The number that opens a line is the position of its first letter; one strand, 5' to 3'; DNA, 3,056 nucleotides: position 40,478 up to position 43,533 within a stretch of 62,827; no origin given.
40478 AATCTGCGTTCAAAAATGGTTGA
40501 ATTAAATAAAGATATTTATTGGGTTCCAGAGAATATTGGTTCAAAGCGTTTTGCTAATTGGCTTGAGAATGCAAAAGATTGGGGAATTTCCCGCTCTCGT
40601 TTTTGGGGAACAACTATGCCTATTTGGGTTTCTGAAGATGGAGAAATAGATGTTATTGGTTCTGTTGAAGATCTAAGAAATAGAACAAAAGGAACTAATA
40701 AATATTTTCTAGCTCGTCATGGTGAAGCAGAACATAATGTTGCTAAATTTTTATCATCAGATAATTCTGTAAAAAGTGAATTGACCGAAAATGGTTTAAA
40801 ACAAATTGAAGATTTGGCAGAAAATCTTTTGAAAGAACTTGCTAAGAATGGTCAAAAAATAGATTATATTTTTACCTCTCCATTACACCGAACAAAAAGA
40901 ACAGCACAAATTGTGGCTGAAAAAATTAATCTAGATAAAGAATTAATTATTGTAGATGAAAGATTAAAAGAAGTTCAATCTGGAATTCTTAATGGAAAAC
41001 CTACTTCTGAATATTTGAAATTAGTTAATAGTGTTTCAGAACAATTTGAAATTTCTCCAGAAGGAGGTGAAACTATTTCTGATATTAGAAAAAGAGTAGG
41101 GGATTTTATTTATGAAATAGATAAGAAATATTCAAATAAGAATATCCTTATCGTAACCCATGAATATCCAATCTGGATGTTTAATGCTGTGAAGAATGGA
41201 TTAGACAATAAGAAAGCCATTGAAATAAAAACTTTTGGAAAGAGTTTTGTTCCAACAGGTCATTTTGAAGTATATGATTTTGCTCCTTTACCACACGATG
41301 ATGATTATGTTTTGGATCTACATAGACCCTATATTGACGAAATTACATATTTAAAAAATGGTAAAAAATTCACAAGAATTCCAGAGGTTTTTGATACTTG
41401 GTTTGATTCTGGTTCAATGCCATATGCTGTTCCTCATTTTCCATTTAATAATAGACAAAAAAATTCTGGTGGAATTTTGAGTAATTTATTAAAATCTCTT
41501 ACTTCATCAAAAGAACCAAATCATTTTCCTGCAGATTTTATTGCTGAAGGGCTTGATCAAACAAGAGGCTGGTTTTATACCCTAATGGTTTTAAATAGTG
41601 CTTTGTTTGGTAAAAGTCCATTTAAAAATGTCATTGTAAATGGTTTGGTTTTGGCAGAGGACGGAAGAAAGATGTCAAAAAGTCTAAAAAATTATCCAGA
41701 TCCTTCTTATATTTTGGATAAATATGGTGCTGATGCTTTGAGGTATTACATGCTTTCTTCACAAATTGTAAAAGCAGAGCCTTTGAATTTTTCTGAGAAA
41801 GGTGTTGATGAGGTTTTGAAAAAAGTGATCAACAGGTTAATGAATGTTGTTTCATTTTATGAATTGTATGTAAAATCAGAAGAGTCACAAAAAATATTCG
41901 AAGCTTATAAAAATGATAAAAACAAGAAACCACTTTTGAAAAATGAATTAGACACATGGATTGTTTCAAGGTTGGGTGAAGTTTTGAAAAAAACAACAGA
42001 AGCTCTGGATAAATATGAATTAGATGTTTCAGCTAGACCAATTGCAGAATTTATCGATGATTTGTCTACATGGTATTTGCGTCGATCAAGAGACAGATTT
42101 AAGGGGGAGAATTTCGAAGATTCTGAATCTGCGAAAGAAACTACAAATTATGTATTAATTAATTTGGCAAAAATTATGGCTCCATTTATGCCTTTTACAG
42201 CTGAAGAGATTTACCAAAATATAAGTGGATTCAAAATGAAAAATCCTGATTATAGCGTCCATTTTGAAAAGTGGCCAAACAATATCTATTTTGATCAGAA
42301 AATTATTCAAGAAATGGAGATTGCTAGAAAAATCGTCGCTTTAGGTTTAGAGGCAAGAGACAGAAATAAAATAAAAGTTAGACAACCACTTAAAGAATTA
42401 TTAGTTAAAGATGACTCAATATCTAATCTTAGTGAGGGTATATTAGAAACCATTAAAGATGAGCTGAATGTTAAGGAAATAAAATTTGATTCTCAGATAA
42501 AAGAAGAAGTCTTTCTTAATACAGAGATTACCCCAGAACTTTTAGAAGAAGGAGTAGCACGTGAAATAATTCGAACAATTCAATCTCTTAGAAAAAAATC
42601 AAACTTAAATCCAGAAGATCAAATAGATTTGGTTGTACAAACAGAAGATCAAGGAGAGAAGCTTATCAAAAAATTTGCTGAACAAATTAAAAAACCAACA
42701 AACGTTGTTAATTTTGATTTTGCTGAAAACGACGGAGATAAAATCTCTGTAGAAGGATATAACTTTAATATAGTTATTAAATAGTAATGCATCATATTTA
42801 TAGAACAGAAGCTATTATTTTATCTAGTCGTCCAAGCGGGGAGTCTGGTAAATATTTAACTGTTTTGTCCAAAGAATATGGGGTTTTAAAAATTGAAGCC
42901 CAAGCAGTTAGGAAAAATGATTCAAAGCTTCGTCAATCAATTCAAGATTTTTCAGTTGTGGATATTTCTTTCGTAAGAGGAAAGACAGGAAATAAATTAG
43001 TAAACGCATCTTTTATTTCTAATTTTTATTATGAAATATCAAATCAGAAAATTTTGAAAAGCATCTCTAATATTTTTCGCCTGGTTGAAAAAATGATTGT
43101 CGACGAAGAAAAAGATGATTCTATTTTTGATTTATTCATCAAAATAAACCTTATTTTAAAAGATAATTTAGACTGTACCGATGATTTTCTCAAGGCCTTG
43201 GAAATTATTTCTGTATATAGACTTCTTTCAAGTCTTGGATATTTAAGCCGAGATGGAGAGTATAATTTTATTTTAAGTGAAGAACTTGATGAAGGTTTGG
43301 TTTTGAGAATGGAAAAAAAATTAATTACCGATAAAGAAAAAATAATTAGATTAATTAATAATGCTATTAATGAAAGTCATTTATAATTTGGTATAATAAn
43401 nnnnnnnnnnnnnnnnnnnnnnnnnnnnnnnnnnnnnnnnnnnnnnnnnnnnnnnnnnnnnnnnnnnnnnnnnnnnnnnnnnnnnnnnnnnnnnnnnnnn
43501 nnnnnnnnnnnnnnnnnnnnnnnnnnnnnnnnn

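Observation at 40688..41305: Complete histidine-phosphatase (PGAM-like) domain inserted inside the catalytic core of isoleucyl-tRNA synthetase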

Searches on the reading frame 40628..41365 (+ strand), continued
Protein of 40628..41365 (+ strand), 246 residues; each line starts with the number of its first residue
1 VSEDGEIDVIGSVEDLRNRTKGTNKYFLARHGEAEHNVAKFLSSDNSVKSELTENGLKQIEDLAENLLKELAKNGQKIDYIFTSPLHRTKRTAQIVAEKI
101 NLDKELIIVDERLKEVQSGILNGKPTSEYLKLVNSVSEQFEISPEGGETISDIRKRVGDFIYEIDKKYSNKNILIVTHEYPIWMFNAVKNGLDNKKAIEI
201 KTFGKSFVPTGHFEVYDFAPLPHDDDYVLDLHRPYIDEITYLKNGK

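Call 88: search_protein_families(library=padloc, proteins=[window:40688-41305:+, P0007], max_evalue=0.01)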
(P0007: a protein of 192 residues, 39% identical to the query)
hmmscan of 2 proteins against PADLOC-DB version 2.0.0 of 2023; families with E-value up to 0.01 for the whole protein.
window:40688-41305:+ (206 aa): 0 families

P0007 (192 aa): 0 families

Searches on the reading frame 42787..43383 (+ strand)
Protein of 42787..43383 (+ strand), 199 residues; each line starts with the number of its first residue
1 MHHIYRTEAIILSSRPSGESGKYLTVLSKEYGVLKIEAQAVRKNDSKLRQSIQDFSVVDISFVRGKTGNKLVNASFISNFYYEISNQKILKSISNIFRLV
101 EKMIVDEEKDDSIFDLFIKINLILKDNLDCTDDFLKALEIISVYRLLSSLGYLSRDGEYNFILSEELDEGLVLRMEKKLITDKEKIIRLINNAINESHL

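Call 36: search_protein_families(library=pfam, proteins=[window:42787-43383:+], max_evalue=0.001)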
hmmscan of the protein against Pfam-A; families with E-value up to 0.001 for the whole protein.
window:42787-43383:+ (199 aa): 1 family
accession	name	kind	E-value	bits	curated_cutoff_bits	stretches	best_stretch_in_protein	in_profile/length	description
PF11967.14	RecO_N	-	2e-13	50.6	27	1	1-77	1-77/80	Recombination protein O N terminal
